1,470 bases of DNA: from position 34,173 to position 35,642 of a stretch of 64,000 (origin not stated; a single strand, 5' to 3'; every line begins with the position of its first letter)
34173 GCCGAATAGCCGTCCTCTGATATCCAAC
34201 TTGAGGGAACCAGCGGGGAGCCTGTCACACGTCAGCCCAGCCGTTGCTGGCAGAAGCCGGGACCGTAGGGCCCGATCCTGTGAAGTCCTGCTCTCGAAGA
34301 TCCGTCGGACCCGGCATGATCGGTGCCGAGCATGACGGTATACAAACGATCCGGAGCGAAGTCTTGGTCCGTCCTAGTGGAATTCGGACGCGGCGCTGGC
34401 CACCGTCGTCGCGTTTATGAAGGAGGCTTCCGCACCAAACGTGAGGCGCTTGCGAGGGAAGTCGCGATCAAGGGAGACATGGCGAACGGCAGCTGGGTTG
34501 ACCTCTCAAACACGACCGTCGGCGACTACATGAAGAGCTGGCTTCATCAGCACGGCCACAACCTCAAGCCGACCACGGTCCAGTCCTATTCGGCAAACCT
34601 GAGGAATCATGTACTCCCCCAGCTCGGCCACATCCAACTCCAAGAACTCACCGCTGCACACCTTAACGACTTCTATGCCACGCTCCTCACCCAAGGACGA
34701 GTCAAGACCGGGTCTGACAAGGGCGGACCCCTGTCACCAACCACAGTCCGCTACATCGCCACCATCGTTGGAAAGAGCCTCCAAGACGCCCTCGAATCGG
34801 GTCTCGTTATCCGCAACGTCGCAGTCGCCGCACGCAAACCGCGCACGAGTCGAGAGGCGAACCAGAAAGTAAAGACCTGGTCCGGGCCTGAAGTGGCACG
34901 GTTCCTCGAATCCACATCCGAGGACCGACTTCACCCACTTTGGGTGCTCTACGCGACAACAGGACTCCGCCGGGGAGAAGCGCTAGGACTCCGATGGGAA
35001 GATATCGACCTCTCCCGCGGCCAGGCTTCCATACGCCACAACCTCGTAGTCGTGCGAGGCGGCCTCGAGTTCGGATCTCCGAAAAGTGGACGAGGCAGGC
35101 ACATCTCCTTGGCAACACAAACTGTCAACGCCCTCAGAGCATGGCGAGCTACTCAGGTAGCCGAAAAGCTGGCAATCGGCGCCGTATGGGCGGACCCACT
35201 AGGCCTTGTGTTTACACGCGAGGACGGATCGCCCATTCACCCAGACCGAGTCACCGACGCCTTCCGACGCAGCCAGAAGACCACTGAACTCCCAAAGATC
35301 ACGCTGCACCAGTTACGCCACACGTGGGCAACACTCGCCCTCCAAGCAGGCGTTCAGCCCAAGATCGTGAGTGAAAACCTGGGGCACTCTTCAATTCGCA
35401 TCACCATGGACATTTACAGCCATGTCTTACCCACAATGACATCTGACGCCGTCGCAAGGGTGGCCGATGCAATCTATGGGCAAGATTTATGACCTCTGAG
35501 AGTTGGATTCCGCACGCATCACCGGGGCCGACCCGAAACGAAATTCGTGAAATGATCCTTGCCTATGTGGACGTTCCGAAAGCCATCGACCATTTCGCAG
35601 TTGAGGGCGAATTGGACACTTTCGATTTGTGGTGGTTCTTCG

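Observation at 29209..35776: Low-GC integrative-element remnant: Prim-Pol replicase, hypothetical, Xis-like HTH, hypothetical, tyrosine integrase. No transfer (FtsK-like) gene or flanking att repeats were recognised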

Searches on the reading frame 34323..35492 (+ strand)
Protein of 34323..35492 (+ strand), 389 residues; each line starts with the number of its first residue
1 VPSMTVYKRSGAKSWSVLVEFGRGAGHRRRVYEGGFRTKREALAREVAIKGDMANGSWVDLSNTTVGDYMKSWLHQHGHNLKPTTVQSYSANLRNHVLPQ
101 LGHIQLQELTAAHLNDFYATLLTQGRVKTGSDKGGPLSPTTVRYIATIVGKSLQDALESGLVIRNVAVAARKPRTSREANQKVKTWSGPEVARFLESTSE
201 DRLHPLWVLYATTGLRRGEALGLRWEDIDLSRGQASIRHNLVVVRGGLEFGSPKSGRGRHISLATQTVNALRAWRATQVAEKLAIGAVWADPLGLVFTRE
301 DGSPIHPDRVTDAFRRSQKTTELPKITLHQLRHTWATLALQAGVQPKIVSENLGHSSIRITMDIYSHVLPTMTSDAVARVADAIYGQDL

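Call 11: search_protein_families(library=pfam, proteins=[window:34323-35492:+], max_evalue=0.01)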
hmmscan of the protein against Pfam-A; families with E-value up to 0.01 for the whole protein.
window:34323-35492:+ (389 aa): 4 families
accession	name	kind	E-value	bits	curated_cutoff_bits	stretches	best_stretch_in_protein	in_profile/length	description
PF00589.27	Phage_integrase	-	6e-25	88.4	27.1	1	208-369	29-169/172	Phage integrase family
PF14659.12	Phage_int_SAM_3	-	4e-14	53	22.6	1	65-121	1-57/58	Phage integrase, N-terminal SAM-like domain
PF14657.12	Arm-DNA-bind_4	-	0.00096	19.1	22.3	1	15-56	2-45/47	Arm DNA-binding domain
PF22022.2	Phage_int_M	-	0.001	19.7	27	1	70-129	5-64/96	Phage integrase central domain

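Call 19: find_encoding_contigs(protein=window:34323-35492:+, flank=10000, max_places=6)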
Protein window:34323-35492:+ (389 aa): no gene with exactly this product is on record in the collection.

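Call 20: find_encoding_contigs(protein=window:34332-35492:+, flank=10000, max_places=6)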
Protein window:34332-35492:+ (386 aa): 1 contig read that carries it; 1 place shown.
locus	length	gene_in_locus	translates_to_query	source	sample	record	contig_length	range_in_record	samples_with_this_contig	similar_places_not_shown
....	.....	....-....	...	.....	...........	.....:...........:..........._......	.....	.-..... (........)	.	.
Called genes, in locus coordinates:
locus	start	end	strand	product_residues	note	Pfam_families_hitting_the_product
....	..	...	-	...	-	-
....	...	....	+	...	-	-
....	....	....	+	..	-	-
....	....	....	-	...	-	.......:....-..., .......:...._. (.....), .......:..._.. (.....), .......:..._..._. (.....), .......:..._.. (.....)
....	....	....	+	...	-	-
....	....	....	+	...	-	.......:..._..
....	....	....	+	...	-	-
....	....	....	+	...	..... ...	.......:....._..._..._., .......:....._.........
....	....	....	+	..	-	-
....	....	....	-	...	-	-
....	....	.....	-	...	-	?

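Call 29: find_related_loci(query=window:34332-35492:+, collection=genome_contigs, flank=10000)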
Query window:34332-35492:+ (386 aa) in genome_contigs; peptide patterns used: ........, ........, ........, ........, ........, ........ (x = any residue, [..] = any of these).
599 stretches matched a pattern (row limit reached: there are more); 492 encode a relative of the query (tblastn E <= 1e-3); the best 80 are kept; 79 distinct loci.
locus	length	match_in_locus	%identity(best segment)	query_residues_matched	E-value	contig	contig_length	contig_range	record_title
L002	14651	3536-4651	38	6-381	1e-80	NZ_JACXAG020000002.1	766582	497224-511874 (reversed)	Polycladospora coralii strain IB182353 contig_2, whole genome shotgun sequence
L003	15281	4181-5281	41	12-383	3e-79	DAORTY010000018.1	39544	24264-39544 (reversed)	MAG TPA_asm: Ilumatobacteraceae bacterium isolate AMR_MDS_5279 NODE_611_length_39544_cov_9.655727, whole genome shotgun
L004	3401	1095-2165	41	3-368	7e-79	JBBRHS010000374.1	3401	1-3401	MAG: Acidimicrobiia bacterium isolate Co_metawrap_2730 Cmw_2730_k141_443670_length_3401_cov_5.9380, whole genome shotgun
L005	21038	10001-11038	39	30-378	2e-76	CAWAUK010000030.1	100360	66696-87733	MAG: uncultured Thermoleophilia bacterium isolate MFD02134.bin.3.466 genome assembly, contig: contig_3725, whole genome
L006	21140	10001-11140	38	2-382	5e-75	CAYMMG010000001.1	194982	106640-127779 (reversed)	MAG TPA_asm: uncultured Burkholderiales bacterium isolate SRP173033_co1_222 genome assembly, contig: NODE_60_length_1949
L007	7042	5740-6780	41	25-378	3e-72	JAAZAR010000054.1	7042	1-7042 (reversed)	MAG: Actinomycetota bacterium isolate AS06rmzACSIP_445 94676_AS06, whole genome shotgun sequence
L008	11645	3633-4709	41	11-381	2e-70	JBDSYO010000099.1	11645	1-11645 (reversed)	MAG: Lapillicoccus sp. isolate cluster1_bin.677 k127_12178012, whole genome shotgun sequence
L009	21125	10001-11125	36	6-383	8e-69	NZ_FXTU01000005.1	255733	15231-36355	Laceyella tengchongensis strain DSM 45262 Ga0170389_105, whole genome shotgun sequence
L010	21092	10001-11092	41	9-374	1e-66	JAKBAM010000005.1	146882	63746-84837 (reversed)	MAG: Actinomycetes bacterium isolate ZJ2.bin36 NODE_62_length_146882_cov_6.437798, whole genome shotgun sequence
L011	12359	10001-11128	34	1-381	3e-66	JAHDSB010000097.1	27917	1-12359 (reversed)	MAG: Clostridia bacterium isolate SV3-B14.1 k141_1394, whole genome shotgun sequence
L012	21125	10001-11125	34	5-383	4e-66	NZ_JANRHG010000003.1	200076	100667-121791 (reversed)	Neomoorella sulfitireducens strain SLA38 3, whole genome shotgun sequence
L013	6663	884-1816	38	49-366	2e-62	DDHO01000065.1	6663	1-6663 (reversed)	MAG TPA_asm: Firmicutes bacterium UBA1874 UBA1874_contig_3764, whole genome shotgun sequence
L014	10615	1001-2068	36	2-377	2e-62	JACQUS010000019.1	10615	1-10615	MAG: Chloroflexi bacterium isolate NC_groundwater_1443_Ag_S-0.65um_71_33 S_p65_S5_coassembly_k141_287042, whole genome s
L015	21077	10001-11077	37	12-384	2e-61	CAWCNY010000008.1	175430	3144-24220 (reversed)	MAG: uncultured Chloroflexia bacterium isolate MFD04944.bin.1.43 genome assembly, contig: contig_85071, whole genome sho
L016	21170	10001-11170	37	4-383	4e-61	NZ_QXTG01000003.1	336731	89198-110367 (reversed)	Amnibacterium setariae strain DD4a contig3, whole genome shotgun sequence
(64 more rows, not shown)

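Call 31: find_homologous_proteins(query=window:34332-35492:+, max_evalue=1e-40)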
Query window:34332-35492:+ (386 aa): 1926 proteins with E <= 1e-40 among 8000 candidates; the best 120 are listed.
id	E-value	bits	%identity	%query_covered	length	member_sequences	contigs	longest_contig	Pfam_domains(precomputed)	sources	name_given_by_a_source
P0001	4.4e-255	863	100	100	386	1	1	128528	PF14659.13,PF00589.28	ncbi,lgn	-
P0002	6.5e-191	652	76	100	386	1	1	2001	PF14659.13,PF14657.13,PF00589.28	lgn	-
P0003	9.0e-167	573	67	99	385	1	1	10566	PF14659.13,PF14657.13,PF00589.28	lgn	-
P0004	4.5e-133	462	59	99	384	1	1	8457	PF14659.13,PF14657.13,PF00589.28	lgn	-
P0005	7.5e-130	451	57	99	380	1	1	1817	PF14659.13,PF14657.13,PF00589.28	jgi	jgi:integrase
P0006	1.5e-126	440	55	99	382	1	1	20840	PF14659.13,PF14657.13,PF00589.28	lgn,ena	-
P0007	3.4e-123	429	71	73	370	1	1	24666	PF14659.13,PF14657.13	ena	-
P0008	1.1e-121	424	53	99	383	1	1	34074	PF14659.13,PF14657.13,PF00589.28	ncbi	-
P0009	1.7e-98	348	46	99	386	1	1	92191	PF14659.13,PF14657.13,PF00589.28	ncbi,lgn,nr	ncbi:MAG TPA: tyrosine-type recombinase/integrase [Mycobacteriales bacterium]|nr:tyrosine-type recom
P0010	4.5e-98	347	46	99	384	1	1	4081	PF14659.13,PF14657.13,PF00589.28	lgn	-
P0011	5.8e-98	346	47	97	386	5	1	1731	PF14659.13,PF14657.13,PF00589.28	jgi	jgi:integrase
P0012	1.1e-97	345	47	98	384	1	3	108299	PF14659.13,PF14657.13,PF00589.28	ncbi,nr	ncbi:MAG: site-specific integrase [Actinomycetota bacterium]|nr:site-specific integrase [Actinomycet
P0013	3.0e-97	344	42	86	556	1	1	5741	PF14659.13,PF14657.13,PF00589.28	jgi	jgi:integrase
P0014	3.5e-95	337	46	97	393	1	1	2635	PF14659.13,PF14657.13,PF00589.28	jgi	jgi:integrase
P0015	3.9e-95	337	49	96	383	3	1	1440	PF14657.13,PF00589.28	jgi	jgi:integrase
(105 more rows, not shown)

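Call 32: find_encoding_contigs(protein=P0003, flank=10000, max_places=3)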
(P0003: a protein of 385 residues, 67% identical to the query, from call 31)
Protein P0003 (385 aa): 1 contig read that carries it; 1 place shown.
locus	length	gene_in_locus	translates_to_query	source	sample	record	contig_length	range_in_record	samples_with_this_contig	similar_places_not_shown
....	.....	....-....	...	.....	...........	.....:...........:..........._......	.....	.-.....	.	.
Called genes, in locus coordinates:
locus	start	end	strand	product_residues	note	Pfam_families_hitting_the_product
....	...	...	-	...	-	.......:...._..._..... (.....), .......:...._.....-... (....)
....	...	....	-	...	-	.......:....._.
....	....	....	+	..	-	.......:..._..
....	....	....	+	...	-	-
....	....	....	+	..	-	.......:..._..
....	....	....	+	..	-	-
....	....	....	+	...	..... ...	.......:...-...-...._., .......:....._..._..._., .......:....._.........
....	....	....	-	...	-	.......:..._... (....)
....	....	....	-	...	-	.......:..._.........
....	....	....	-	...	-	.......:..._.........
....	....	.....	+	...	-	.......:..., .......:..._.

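Call 33: find_encoding_contigs(protein=P0007, flank=10000, max_places=3)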
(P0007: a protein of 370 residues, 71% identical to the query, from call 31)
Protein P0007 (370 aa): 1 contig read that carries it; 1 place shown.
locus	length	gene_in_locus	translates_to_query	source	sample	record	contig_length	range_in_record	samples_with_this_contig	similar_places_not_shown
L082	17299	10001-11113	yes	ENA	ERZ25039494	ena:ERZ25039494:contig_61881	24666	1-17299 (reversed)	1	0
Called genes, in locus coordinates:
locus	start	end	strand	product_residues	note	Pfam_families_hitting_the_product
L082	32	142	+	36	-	-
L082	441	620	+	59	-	-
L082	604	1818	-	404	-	PF00211:Guanylate_cyc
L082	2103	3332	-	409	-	PF20967:MASE7, PF00211:Guanylate_cyc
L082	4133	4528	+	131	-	-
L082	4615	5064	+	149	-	-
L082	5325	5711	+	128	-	-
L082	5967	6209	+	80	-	-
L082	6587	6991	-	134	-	-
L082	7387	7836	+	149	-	PF18928:DUF5677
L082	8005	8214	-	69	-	-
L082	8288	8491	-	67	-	-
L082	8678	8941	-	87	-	-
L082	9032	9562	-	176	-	-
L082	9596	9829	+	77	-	-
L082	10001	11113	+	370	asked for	PF14657:Arm-DNA-bind_4 (faint), PF14659:Phage_int_SAM_3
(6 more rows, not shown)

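Call 34: find_encoding_contigs(protein=P0006, flank=10000, max_places=3)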
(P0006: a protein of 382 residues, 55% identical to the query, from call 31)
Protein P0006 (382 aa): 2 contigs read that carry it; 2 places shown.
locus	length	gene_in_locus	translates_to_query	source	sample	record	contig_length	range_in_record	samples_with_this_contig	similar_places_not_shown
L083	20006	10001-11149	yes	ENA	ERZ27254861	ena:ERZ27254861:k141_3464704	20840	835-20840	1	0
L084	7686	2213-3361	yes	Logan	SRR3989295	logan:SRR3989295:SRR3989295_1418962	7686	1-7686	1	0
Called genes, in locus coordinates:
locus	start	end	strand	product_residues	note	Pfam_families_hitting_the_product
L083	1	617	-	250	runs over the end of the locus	PF14329:DUF4386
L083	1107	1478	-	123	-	-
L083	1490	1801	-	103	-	-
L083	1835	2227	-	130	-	-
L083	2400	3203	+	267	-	-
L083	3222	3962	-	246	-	-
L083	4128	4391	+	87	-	-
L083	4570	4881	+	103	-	-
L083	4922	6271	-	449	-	-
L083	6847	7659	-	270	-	-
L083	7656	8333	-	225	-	-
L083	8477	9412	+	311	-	-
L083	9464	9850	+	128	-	PF12728:HTH_17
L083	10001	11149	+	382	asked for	PF14657:Arm-DNA-bind_4 (weak), PF14659:Phage_int_SAM_3, PF00589:Phage_integrase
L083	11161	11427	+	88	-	-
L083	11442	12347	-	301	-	PF18864:AbiTii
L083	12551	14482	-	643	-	PF00580:UvrD-helicase, PF13245:AAA_19, PF13361:UvrD_C (weak), PF01443:Viral_helicase1 (weak), PF13538:UvrD_C_2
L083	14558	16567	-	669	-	PF02463:SMC_N (faint), PF13304:AAA_21, PF13175:AAA_15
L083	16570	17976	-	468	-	PF01420:Methylase_S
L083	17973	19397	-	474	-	PF12161:HsdM_N (weak), PF02384:N6_Mtase, PF01170:UPF0020 (weak), PF20473:MmeI_Mtase (faint), PF07669:Eco57I (weak)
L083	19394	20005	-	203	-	?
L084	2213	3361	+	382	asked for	PF14657:Arm-DNA-bind_4 (weak), PF14659:Phage_int_SAM_3, PF00589:Phage_integrase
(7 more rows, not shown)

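Call 35: find_encoding_contigs(protein=P0008, flank=10000, max_places=3)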
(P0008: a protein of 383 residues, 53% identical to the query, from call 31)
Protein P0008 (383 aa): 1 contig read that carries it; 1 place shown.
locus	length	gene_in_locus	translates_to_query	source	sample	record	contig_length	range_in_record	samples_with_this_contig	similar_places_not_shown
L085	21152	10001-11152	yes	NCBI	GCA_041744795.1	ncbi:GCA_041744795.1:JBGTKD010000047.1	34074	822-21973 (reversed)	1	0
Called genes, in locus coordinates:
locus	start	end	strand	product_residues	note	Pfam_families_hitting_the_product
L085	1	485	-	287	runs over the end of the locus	PF02463:SMC_N (faint), PF13476:AAA_23, PF00005:ABC_tran, PF13304:AAA_21 (weak)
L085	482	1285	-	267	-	-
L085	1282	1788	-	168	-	PF04542:Sigma70_r2, PF08281:Sigma70_r4_2, PF04545:Sigma70_r4 (weak)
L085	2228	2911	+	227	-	-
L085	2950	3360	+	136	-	-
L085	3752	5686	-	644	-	-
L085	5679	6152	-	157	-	PF04542:Sigma70_r2, PF08281:Sigma70_r4_2, PF04545:Sigma70_r4 (weak)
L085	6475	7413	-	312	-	-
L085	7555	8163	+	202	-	PF09250:Prim-Pol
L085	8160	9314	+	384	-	PF13545:HTH_Crp_2 (faint), PF09339:HTH_IclR (faint), PF12802:MarR_2 (faint)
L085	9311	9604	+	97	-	-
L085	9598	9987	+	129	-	PF12728:HTH_17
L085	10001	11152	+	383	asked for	PF14657:Arm-DNA-bind_4, PF14659:Phage_int_SAM_3, PF00589:Phage_integrase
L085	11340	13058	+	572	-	PF07669:Eco57I, PF12950:TaqI_C (weak)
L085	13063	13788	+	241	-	PF04555:XhoI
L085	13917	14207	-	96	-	-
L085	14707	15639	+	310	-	-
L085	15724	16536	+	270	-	-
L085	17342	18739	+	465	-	-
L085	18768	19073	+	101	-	-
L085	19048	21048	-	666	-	PF24681:Kelch_KLHDC2_KLHL20_DRC7 (faint), PF01344:Kelch_1 (faint), PF07646:Kelch_2 (faint)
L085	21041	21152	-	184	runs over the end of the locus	PF08281:Sigma70_r4_2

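Call 49: find_encoding_contigs(protein=P0004, flank=10000, max_places=3)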
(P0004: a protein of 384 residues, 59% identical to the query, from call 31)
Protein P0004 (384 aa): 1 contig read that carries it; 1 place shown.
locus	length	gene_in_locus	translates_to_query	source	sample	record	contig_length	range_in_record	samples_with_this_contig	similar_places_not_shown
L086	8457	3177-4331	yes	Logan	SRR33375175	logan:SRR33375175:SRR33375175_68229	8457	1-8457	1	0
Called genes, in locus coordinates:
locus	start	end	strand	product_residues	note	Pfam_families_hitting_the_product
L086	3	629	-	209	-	?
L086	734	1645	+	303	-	-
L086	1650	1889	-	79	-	-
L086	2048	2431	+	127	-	-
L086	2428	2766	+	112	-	PF12728:HTH_17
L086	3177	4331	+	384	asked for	PF14657:Arm-DNA-bind_4, PF14659:Phage_int_SAM_3, PF00589:Phage_integrase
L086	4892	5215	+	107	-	-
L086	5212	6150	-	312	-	-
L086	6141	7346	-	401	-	-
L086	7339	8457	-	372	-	?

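Call 50: find_encoding_contigs(protein=P0002, flank=10000, max_places=3)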
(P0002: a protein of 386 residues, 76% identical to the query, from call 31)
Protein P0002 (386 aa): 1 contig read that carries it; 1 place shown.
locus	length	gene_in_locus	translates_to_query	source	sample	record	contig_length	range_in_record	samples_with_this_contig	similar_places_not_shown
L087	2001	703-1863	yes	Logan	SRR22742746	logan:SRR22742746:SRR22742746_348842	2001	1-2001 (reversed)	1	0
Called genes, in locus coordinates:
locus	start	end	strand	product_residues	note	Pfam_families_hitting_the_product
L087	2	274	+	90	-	?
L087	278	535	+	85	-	PF12728:HTH_17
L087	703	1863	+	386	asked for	PF14657:Arm-DNA-bind_4 (weak), PF14659:Phage_int_SAM_3, PF00589:Phage_integrase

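Call 53: search_protein_families(library=ncbifam, proteins=[window:34332-35492:+], max_evalue=0.001)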
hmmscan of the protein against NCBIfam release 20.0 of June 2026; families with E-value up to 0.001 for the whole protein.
window:34332-35492:+ (386 aa): 8 families
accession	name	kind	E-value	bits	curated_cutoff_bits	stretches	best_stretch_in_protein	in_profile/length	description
NF040815.2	recomb_XerA_Arch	equivalog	2.4e-24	86.3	220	1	76-365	10-254/263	site-specific tyrosine recombinase/integron integrase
TIGR02224.1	recomb_XerC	equivalog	4.5e-20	72.2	335.15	1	76-365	11-277/295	tyrosine recombinase XerC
TIGR02225.1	recomb_XerD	equivalog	7.7e-18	64.8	329.6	1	76-369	11-278/290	site-specific tyrosine recombinase XerD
NF001399.0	PRK00283.1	subfamily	2.1e-16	60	279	1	75-369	19-287/300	tyrosine recombinase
TIGR02249.1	integrase_gron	subfamily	3.2e-15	56.3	265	1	303-369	238-304/315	integron integrase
NF003462.0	PRK05084.1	equivalog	2.7e-09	36.2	267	1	206-377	203-356/360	tyrosine recombinase XerS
NF002331.0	PRK01287.1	subfamily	5.9e-09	35.4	371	1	133-365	94-312/365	site-specific tyrosine recombinase XerC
NF011946.0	PRK15417.1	equivalog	4.1e-08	32.8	435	1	308-370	258-320/337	integron integrase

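Call 54: search_protein_families(library=phrogs, proteins=[window:34332-35492:+], max_evalue=0.001)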
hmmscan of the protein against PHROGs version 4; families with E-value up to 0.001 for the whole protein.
window:34332-35492:+ (386 aa): 7 families
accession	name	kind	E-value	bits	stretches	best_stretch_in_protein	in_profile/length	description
phrog_1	-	integration and excision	3.1e-73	249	1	5-380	117-450/611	integrase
phrog_216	-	integration and excision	3.2e-33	116.1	1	154-378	30-237/301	integrase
phrog_7685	-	integration and excision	6.1e-15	56.4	1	285-376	155-234/240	integrase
phrog_26960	-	unknown function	1.3e-12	49.2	1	6-115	12-123/146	-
phrog_23783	-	integration and excision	9.1e-10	39.7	1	1-114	4-113/162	integrase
phrog_34557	-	integration and excision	1.3e-05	26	1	209-365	9-166/183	integrase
phrog_7269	-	integration and excision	0.00023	22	1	322-376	27-80/89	integrase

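Call 66: list_cluster_members(proteins=[P0001, P0008])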
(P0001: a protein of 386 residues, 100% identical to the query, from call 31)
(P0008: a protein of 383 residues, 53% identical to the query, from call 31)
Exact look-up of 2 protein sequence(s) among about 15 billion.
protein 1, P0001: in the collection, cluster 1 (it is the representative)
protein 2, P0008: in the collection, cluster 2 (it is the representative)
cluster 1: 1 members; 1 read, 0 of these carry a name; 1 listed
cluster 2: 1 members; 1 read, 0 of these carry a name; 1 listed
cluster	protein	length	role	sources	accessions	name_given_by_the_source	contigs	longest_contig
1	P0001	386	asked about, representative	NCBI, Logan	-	-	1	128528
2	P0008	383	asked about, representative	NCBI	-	-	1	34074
